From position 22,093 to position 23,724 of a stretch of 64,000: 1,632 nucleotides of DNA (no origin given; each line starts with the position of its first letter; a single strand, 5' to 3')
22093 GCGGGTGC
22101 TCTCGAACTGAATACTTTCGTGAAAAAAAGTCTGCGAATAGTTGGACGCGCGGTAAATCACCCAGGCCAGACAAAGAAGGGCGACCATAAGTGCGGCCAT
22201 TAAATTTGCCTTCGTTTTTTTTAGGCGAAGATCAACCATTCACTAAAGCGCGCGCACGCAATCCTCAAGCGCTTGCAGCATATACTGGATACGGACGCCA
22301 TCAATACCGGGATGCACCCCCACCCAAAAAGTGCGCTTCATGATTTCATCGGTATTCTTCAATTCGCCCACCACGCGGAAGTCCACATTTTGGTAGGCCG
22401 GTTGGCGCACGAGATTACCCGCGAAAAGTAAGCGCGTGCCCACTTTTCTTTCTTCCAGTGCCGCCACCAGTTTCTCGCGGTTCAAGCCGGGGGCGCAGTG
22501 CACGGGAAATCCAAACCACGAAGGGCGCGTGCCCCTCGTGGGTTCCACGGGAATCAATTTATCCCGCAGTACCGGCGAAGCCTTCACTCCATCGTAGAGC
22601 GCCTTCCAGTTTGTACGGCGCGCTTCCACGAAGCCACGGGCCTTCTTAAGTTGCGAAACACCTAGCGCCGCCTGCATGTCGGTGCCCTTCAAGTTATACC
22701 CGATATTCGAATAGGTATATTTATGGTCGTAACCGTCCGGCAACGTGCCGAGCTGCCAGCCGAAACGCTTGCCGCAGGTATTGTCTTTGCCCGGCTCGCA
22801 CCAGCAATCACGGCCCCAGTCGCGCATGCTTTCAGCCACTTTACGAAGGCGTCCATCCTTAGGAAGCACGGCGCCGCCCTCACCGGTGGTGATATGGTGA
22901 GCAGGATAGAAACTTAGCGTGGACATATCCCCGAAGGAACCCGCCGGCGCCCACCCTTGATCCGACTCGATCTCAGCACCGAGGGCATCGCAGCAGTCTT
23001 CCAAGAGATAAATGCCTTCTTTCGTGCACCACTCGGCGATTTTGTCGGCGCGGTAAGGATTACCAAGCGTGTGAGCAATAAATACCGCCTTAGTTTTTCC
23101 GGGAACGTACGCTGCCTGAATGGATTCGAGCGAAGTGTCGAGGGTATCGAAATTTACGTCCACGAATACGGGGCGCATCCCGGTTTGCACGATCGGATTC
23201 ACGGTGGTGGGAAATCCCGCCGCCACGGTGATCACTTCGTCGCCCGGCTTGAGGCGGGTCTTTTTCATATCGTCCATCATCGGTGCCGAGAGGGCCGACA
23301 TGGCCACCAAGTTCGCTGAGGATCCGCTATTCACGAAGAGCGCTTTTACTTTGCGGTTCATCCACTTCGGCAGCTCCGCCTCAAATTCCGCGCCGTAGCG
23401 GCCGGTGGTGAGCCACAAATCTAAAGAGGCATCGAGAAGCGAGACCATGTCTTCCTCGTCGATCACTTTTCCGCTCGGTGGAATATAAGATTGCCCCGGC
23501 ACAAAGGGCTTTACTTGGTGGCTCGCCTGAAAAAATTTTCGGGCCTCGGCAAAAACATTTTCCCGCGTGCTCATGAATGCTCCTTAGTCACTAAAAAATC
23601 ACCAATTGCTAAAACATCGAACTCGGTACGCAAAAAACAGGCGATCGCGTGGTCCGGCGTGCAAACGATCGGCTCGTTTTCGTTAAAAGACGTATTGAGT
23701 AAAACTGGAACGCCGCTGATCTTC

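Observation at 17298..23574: CDP-dideoxyhexose pathway with E1 (RfbH) but no E3 reductase, plus an extra aminotransferase and cupin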

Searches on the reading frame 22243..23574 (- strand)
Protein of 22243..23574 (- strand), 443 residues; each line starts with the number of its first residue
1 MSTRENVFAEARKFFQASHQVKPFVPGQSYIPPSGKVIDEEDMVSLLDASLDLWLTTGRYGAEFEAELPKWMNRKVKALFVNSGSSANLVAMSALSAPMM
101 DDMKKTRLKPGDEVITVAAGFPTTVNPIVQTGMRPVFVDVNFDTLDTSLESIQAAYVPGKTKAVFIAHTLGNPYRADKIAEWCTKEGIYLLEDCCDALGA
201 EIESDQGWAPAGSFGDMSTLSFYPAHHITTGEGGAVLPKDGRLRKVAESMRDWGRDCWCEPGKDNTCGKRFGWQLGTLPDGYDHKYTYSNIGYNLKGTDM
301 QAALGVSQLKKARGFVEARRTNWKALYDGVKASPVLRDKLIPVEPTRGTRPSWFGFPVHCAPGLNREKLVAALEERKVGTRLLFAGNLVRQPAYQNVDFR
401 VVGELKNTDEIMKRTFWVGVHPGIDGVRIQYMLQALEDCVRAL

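Call 3: search_protein_families(library=pfam, proteins=[window:22243-23574:-])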
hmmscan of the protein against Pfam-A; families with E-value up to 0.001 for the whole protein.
window:22243-23574:- (443 aa): 1 family
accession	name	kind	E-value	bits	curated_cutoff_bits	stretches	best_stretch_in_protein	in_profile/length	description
PF01041.23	DegT_DnrJ_EryC1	-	1.9e-75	254.8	19.8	1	39-436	4-359/360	DegT/DnrJ/EryC1/StrS aminotransferase family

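Call 4: search_protein_families(library=ncbifam, proteins=[window:22243-23574:-])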
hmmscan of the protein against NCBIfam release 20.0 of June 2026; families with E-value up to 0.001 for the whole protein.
window:22243-23574:- (443 aa): 7 families
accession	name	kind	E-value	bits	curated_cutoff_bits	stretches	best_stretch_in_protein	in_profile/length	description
NF011936.0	PRK15407.1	equivalog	3.7e-184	612.5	423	1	3-441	9-437/440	lipopolysaccharide biosynthesis protein RfbH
TIGR03588.1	PseC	equivalog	1.5e-49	168.9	423.5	1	31-438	2-378/380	UDP-4-amino-4,6-dideoxy-N-acetyl-beta-L-altrosamine transaminase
TIGR04181.1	NHT_00031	hypoth_equivalog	3.5e-36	124.8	420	2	54-248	24-218/359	LegC family aminotransferase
NF008687.0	PRK11706.1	equivalog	3.7e-31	108.2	375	2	82-256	43-211/375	dTDP-4-amino-4,6-dideoxygalactose transaminase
NF008658.2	PRK11658.1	equivalog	6.7e-28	97.4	631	1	29-440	3-377/379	UDP-4-amino-4-deoxy-L-arabinose aminotransferase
TIGR02379.1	ECA_wecE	subfamily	1.3e-24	86.7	434.85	1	85-378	46-315/376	dTDP-4-amino-4,6-dideoxy-D-glucose transaminase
TIGR04427.1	PLP_DesI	equivalog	1.8e-18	66.9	650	1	112-257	91-231/390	dTDP-4-dehydro-6-deoxyglucose aminotransferase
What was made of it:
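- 22243..23574 (-): RfbH/E1, a PMP- and [2Fe-2S]-dependent CDP-4-keto-6-deoxyglucose 3-dehydrase. NF011936, 612 bits against 423 (call 4).
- Checked: RfbH/E1 (22243-23574): NF011936, 612 bits against 423 (call 4).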

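Call 17: find_encoding_contigs(protein=window:22243-23574:-, flank=10000, max_places=6)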
Protein window:22243-23574:- (443 aa): 1 contig read that carries it; 1 place shown.
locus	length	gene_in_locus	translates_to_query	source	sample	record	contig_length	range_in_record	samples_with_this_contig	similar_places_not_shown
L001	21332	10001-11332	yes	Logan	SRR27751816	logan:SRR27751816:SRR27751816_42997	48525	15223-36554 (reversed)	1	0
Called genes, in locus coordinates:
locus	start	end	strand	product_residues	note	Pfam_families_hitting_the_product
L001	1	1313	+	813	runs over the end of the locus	PF09586:YfhO (weak)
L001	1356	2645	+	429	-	PF03721:UDPG_MGDP_dh_N, PF00984:UDPG_MGDP_dh, PF03720:UDPG_MGDP_dh_C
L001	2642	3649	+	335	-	PF01073:3Beta_HSD, PF01370:Epimerase, PF02719:Polysacc_synt_2, PF04321:RmlD_sub_bind, PF07993:NAD_binding_4 (faint), PF16363:GDP_Man_Dehyd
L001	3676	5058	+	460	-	-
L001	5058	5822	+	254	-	PF01209:Ubie_methyltran, PF13489:Methyltransf_23, PF03141:Methyltransf_29, PF05175:MTS, PF13649:Methyltransf_25, PF13847:Methyltransf_31, PF08241:Methyltransf_11, PF08242:Methyltransf_12, +4 more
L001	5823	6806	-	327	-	-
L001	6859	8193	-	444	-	PF00535:Glycos_transf_2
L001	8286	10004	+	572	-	PF02543:Carbam_trans_N, PF16861:Carbam_trans_C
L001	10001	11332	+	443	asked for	PF01041:DegT_DnrJ_EryC1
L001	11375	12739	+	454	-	-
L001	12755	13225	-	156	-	PF00908:dTDP_sugar_isom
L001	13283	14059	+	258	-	PF00483:NTP_transferase, PF12804:NTP_transf_3 (weak)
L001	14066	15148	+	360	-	PF04321:RmlD_sub_bind, PF01073:3Beta_HSD, PF01370:Epimerase, PF16363:GDP_Man_Dehyd, PF02719:Polysacc_synt_2, PF07993:NAD_binding_4 (weak)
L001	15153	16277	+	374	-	PF00155:Aminotran_1_2 (weak), PF01041:DegT_DnrJ_EryC1, PF01053:Cys_Met_Meta_PP (weak)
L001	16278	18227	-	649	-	PF13584:BatD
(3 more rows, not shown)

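Call 18: search_solved_structures(query=window:22243-23574:-, show_alignments=2)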
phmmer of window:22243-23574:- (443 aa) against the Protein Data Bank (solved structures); distinct sequences matched with E-value up to 0.001: 56.
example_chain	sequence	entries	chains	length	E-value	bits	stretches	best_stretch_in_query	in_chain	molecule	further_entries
3bcx_A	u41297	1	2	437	4.2e-140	470.6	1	12-438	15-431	CDP-6-deoxy-L-threo-D-glycero-4-hexulose-3-dehydrase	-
3bb8_A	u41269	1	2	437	7.5e-139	466.5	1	12-438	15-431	CDP-4-keto-6-deoxy-D-glucose-3-dehydrase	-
2gms_A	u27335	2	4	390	7.7e-45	156.6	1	45-423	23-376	Putative pyridoxamine 5-phosphate-dependent dehydrase, Wbdk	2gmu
3b8x_A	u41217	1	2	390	7.1e-44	153.4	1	45-423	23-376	Pyridoxamine 5-phosphate-dependent dehydrase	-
2r0t_A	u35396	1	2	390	1.3e-43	152.6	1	45-423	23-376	Pyridoxamine 5-phosphate-dependent dehydrase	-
3gr9_A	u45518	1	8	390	3.1e-43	151.3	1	45-423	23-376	ColD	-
9wvy_A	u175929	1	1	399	4.4e-43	150.8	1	38-437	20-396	Putative NDP-4-keto-6-deoxyglucose-3-dehydratase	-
7b0m_AAA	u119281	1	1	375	5.9e-27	97.6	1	54-239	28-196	Sugar aminotransferase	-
5k8b_A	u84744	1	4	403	3.7e-25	91.7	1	69-343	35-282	8-amino-3,8-dideoxy-alpha-D-manno-octulosonate transaminase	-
7b0d_A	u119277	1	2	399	4.3e-23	84.9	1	54-255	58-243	Glutamine--scyllo-inositol transaminase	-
8vr3_A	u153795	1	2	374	4.6e-21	78.2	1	62-254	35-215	DegT/DnrJ/EryC1/StrS aminotransferase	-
8vr5_A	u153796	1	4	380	5e-21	78.1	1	62-254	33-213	DegT/DnrJ/EryC1/StrS aminotransferase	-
7l7x_AAA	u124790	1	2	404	2.8e-20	75.6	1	40-329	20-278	DegT/DnrJ/EryC1/StrS aminotransferase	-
3bn1_A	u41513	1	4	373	1.7e-19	73.1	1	47-256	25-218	Perosamine synthetase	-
3dr7_A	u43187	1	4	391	1.9e-19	72.9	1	47-256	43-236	Putative perosamine synthetase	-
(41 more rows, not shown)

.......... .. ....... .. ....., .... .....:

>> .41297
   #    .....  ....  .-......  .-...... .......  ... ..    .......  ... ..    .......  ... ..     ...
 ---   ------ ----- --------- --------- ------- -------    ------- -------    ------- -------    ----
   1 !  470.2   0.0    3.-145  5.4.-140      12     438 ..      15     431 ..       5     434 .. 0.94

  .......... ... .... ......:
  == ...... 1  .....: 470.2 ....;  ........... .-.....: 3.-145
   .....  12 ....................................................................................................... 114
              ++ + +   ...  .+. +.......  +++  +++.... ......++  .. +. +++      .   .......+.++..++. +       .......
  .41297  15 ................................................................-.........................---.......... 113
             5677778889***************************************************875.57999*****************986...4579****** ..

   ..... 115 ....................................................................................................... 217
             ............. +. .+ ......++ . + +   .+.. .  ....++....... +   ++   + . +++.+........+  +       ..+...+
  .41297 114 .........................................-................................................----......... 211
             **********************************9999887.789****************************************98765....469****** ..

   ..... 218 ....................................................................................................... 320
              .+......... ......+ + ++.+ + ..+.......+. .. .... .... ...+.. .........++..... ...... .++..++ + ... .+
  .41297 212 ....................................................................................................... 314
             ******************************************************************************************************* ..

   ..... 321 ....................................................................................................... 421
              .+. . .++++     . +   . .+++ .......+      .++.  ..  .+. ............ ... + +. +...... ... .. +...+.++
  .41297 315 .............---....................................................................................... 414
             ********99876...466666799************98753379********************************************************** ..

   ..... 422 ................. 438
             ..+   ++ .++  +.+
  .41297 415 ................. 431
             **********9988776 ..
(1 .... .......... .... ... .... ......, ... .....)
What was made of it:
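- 22243..23574 (-): Yersinia E1 3BCX at E = 4e-140 over residues 12-438 (call 18).
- Checked: It aligns end to end with crystallised Yersinia E1 3BCX (E = 4e-140, call 18).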

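Call 19: find_related_loci(query=window:22243-23574:-, collection=genome_contigs, flank=10000)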
Query window:22243-23574:- (443 aa) in genome_contigs; peptide patterns used: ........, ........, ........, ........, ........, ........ (x = any residue, [..] = any of these).
599 stretches matched a pattern (row limit reached: there are more); 595 encode a relative of the query (tblastn E <= 1e-3); the best 80 are kept; 80 distinct loci.
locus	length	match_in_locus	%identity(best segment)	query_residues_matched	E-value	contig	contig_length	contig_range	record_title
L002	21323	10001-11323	80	3-443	0e+0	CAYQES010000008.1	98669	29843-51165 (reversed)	MAG TPA_asm: uncultured Bdellovibrionales bacterium isolate SRP329715_co2_368 genome assembly, contig: NODE_447_length_9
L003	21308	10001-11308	66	2-442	0e+0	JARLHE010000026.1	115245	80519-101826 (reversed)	MAG: Oligoflexia bacterium isolate MAG_CO165 MetaCoAG_Bin_165_Oxic_k141_702241, whole genome shotgun sequence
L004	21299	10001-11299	62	4-441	0e+0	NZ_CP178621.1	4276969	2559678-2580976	Bdellovibrio sp. HCB337 chromosome, complete genome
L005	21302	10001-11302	63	4-442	0e+0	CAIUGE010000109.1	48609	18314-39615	MAG: Oligoflexia bacterium isolate MJ-time_bin-1391 genome assembly, contig: bin-1391:109/118, whole genome shotgun sequ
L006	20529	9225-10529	61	4-441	0e+0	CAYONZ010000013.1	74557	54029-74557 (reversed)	MAG TPA_asm: uncultured Bdellovibrionales bacterium isolate SRP278252_co1_713 genome assembly, contig: NODE_405_length_7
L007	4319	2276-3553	63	4-434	0e+0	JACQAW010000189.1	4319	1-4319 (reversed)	MAG: Deltaproteobacteria bacterium isolate NC_groundwater_926_Pr1_S-0.2um_57_13 Montesol18-Sp2_coassembly_scaffold_35160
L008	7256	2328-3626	63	4-441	0e+0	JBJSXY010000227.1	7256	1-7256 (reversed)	MAG: Pseudomonadota bacterium isolate samp_4435_maxbin_723 samp_4435_1483822, whole genome shotgun sequence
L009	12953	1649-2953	61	3-441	0e+0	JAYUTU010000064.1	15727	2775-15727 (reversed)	MAG: Bdellovibrionales bacterium isolate GL121_UP_metabinner_1 GL121_UP_metabinner_1_63, whole genome shotgun sequence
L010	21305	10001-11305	60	2-441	0e+0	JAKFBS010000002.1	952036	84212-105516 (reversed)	MAG: Bdellovibrio sp. isolate LC001 contig-124_0, whole genome shotgun sequence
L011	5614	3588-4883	60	4-441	0e+0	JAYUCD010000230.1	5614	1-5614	MAG: Bdellovibrio sp. isolate GFS_6865 GFS_6865_229, whole genome shotgun sequence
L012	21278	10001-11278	54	3-438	2e-158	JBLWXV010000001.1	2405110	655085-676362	MAG: Bacteriovoracaceae bacterium isolate EA23-02 A23maxbin.008RE.5K@1, whole genome shotgun sequence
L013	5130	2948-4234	54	4-442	2e-159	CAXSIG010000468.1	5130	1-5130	MAG: uncultured Bryobacteraceae bacterium isolate private_X5_metawrap_bin.3 genome assembly, contig: private_X5_metawrap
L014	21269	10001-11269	53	4-436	7e-157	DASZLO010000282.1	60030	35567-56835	MAG TPA_asm: Bryobacteraceae bacterium isolate SMAG_U5866 k141_4904486, whole genome shotgun sequence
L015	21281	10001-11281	53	4-440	2e-155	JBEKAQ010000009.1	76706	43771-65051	MAG: Bryobacteraceae bacterium isolate SPRUCE 116 SPRUCE_116_9, whole genome shotgun sequence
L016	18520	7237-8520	52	4-441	7e-155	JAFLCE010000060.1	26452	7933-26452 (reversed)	MAG: Anaerolineae bacterium isolate UWPOB_ANAER1 gnl_X_MCALJHDA_60, whole genome shotgun sequence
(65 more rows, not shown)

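Call 22: search_dna_similar(query=window:22243-23574:-, collection=plasmids, mode=protein, max_rows=30, max_evalue=1e-60)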
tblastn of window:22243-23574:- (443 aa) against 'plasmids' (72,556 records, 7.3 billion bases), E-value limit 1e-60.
Records with a match: 38; places in all: 39; records where one place covers at least 80% of the query: 38.
Best place of each record, by identity: <60% 38.
By first word of the organism name: Streptomyces 28; Salmonella 2; Azospirillum 2; Qipengyuania 1; Sulfitobacter 1; Sphingomonas 1; Methylovirgula 1; Desulfobaculum 1; Rhodococcus 1.
By predicted mobility (MOB-suite, as given by PLSDB): non-mobilizable 36; mobilizable 2.
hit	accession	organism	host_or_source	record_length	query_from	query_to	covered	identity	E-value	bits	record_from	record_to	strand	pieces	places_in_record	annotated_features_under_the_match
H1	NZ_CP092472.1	Qipengyuania spongiae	sponge,mixed culture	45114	4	443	99%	54.8%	2e-152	485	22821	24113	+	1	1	rfbH: lipopolysaccharide biosynthesis protein RfbH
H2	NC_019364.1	Sulfitobacter guttiformis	-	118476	6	443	99%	52.3%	3e-142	456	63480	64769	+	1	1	rfbH: lipopolysaccharide biosynthesis protein RfbH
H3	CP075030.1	Salmonella enterica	-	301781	4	438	98%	51.7%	9e-142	454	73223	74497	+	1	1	rfbH: lipopolysaccharide biosynthesis protein RfbH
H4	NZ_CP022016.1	Salmonella enterica subsp. enterica serovar India str. ...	-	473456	4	438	98%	51.7%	1e-141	454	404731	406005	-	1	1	rfbH: lipopolysaccharide biosynthesis protein RfbH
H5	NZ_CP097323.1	Streptomyces sp. RerS4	root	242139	4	442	99%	51.0%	1e-137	442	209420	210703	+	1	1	rfbH: lipopolysaccharide biosynthesis protein RfbH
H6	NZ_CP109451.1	Streptomyces sp. NBC_01471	-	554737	7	442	98%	51.1%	1e-140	451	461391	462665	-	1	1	rfbH: lipopolysaccharide biosynthesis protein RfbH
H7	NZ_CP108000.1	Streptomyces sp. NBC_00342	-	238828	24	440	94%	52.9%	8e-134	432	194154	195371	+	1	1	rfbH: lipopolysaccharide biosynthesis protein RfbH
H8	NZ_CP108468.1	Streptomyces sp. NBC_01259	-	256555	24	440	94%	52.9%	8e-134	432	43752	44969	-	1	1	rfbH: lipopolysaccharide biosynthesis protein RfbH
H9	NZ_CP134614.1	Streptomyces sp. ITFR-6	Ips typographus,whole organism,Ips ...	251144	24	440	94%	52.9%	4e-133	430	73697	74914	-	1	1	rfbH: lipopolysaccharide biosynthesis protein RfbH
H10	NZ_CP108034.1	Streptomyces sp. NBC_00304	-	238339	24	440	94%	52.9%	8e-133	429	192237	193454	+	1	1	rfbH: lipopolysaccharide biosynthesis protein RfbH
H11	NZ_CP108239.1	Streptomyces exfoliatus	-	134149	7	442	98%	50.5%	3e-135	436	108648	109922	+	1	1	rfbH: lipopolysaccharide biosynthesis protein RfbH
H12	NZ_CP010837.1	Sphingomonas hengshuiensis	whole organism,soil of Hengshui Lake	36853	13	438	96%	51.6%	1e-127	414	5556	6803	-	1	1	rfbH: lipopolysaccharide biosynthesis protein RfbH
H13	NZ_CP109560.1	Streptomyces sp. NBC_01384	-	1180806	4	442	99%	49.9%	3e-138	444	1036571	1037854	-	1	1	record has no annotation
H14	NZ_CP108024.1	Streptomyces sp. NBC_00316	-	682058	22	440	95%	52.1%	9e-133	429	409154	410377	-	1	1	rfbH: lipopolysaccharide biosynthesis protein RfbH | nucleotide disphospho-sugar-binding domain-containing protein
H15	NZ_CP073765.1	Methylovirgula sp. HY1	soil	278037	4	442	99%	49.4%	3e-139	447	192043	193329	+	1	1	rfbH: lipopolysaccharide biosynthesis protein RfbH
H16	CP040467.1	Streptomyces albidoflavus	Lolium arundinaceum,seeds,seed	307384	7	440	98%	50.0%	3e-135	436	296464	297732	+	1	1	rfbH: lipopolysaccharide biosynthesis protein RfbH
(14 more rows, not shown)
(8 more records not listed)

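Call 23: get_annotated_region(hit=H4, flank=9000)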
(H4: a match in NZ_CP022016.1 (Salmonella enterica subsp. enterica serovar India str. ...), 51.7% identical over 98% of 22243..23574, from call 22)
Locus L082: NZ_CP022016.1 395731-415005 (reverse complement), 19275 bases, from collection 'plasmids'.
description: Salmonella enterica subsp. enterica serovar India str. SA20085604 plasmid unnamed1, complete sequence
organism: Salmonella enterica subsp. enterica serovar India str. SA20085604 (NCBI taxid 1242098)
taxonomy: Bacteria; Pseudomonadota; Gammaproteobacteria; Enterobacterales; Enterobacteriaceae; Salmonella; Salmonella enterica; Salmonella enterica subsp. enterica serovar India str. SA20085604
host: -; source: -; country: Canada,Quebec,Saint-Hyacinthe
typing (MOB-suite, as given by PLSDB): non-mobilizable
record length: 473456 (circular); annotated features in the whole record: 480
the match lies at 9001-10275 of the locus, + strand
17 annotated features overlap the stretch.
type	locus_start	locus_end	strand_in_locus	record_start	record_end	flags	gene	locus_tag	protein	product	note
CDS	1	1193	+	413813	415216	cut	wcaM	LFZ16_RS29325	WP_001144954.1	colanic acid biosynthesis protein WcaM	-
CDS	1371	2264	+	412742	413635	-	galF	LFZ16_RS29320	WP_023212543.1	GalU regulator GalF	GO:0009225 - nucleotide-sugar metabolic process [Evidence IEA]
CDS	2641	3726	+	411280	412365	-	rfbB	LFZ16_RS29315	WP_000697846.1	dTDP-glucose 4,6-dehydratase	GO:0019305 - dTDP-rhamnose biosynthetic process [Evidence IEA]; GO:0009243 - O antigen biosynthetic process [Evidence ...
CDS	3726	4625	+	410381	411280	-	rfbD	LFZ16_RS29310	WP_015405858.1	dTDP-4-dehydrorhamnose reductase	-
CDS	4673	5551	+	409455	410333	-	rfbA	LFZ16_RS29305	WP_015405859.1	glucose-1-phosphate thymidylyltransferase RfbA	GO:0045226 - extracellular polysaccharide biosynthetic process [Evidence IEA]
CDS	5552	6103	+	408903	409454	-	rfbC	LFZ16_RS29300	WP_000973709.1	dTDP-4-dehydrorhamnose 3,5-epimerase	GO:0019305 - dTDP-rhamnose biosynthetic process [Evidence IEA]; GO:0009243 - O antigen biosynthetic process [Evidence ...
CDS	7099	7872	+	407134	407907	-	rfbF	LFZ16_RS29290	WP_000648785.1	glucose-1-phosphate cytidylyltransferase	GO:0009103 - lipopolysaccharide biosynthetic process [Evidence IEA]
CDS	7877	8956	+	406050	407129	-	rfbG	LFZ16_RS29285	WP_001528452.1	CDP-glucose 4,6-dehydratase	GO:0009243 - O antigen biosynthetic process [Evidence IEA]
CDS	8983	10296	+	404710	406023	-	rfbH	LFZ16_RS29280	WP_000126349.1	lipopolysaccharide biosynthesis protein RfbH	-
CDS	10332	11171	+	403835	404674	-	-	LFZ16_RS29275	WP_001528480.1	CDP-paratose synthase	-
CDS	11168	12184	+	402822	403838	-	-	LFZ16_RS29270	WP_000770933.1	CDP-paratose 2-epimerase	-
CDS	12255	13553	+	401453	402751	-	-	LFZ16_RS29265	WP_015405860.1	MATE family efflux transporter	-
CDS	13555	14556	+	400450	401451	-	-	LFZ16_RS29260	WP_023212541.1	glycosyltransferase family 2 protein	-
CDS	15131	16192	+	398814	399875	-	-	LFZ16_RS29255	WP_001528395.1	glycosyltransferase family 1 protein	-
CDS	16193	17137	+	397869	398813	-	rfbN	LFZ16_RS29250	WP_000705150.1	O antigen biosynthesis rhamnosyltransferase RfbN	-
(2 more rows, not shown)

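Call 24: get_annotated_region(hit=H1, flank=9000)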
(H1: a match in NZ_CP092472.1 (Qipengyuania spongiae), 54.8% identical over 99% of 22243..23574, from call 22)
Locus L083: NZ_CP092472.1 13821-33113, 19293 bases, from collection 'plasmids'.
description: Qipengyuania spongiae strain PHS-Z21 plasmid unnamed map unlocalized
organism: Qipengyuania spongiae (NCBI taxid 2909673)
taxonomy: Bacteria; Pseudomonadota; Alphaproteobacteria; Sphingomonadales; Erythrobacteraceae; Qipengyuania; Qipengyuania spongiae
host: -; source: sponge,mixed culture; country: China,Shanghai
typing (MOB-suite, as given by PLSDB): non-mobilizable
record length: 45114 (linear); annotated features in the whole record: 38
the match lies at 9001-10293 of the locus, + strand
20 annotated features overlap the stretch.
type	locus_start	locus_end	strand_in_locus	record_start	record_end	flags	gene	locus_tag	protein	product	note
CDS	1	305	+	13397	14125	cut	-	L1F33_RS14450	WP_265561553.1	hypothetical protein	-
CDS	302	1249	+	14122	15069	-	-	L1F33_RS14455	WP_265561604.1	glycosyltransferase family 2 protein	-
CDS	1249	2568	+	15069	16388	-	-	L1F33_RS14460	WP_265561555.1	hypothetical protein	-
CDS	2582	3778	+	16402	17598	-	-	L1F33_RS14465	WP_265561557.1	glycosyltransferase family 4 protein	-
CDS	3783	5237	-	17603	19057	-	-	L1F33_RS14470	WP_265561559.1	right-handed parallel beta-helix repeat-containing protein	-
CDS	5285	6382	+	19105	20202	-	-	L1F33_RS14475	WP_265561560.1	glycosyltransferase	-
CDS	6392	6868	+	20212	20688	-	-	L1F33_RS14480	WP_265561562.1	hypothetical protein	-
CDS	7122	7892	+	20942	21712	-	rfbF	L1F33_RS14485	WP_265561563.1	glucose-1-phosphate cytidylyltransferase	GO:0009103 - lipopolysaccharide biosynthetic process [Evidence IEA]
CDS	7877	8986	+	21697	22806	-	rfbG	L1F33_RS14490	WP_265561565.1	CDP-glucose 4,6-dehydratase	GO:0009243 - O antigen biosynthetic process [Evidence IEA]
CDS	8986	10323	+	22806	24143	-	rfbH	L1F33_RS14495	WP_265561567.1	lipopolysaccharide biosynthesis protein RfbH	-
CDS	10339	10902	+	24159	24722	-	rfbC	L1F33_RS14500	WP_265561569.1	dTDP-4-dehydrorhamnose 3,5-epimerase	GO:0019305 - dTDP-rhamnose biosynthetic process [Evidence IEA]; GO:0009243 - O antigen biosynthetic process [Evidence ...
CDS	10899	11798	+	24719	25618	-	-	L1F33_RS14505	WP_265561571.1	NAD(P)-dependent oxidoreductase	-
CDS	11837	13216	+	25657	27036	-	wzx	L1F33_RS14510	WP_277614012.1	O-unit flippase-like protein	-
CDS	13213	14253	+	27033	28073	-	-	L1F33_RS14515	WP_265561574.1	glycosyltransferase family 2 protein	-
CDS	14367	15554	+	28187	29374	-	-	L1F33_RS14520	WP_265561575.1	glycosyltransferase family 4 protein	-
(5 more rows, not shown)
